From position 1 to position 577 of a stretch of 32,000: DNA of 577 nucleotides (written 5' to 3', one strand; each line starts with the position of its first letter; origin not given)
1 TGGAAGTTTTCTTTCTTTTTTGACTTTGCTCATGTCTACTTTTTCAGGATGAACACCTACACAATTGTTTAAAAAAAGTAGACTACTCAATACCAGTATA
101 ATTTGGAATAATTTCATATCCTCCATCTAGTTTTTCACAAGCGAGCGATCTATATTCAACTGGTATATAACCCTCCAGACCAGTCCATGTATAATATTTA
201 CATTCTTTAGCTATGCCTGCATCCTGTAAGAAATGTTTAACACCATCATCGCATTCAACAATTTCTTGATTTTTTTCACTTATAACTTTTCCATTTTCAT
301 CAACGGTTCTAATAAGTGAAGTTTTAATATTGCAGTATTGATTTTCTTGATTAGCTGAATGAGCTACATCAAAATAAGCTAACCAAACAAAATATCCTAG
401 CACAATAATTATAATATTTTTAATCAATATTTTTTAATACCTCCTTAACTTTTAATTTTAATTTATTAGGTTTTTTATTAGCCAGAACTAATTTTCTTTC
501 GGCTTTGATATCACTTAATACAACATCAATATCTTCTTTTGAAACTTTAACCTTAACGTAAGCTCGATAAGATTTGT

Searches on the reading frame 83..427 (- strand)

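Call 108: search_protein_families(library=pfam, proteins=[window:83-427:-], max_evalue=1)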
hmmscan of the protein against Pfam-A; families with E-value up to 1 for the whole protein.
window:83-427:- (114 aa): 1 family
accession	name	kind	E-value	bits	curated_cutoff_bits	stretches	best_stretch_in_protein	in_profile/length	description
PF16339.10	DUF4969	-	0.0084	16.9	31.4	1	1-62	1-63/79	Domain of unknown function (DUF4969)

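Call 109: search_protein_families(library=ncbifam, proteins=[window:83-427:-], max_evalue=1)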
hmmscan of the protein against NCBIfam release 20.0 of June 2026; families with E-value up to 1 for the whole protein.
window:83-427:- (114 aa): 0 families
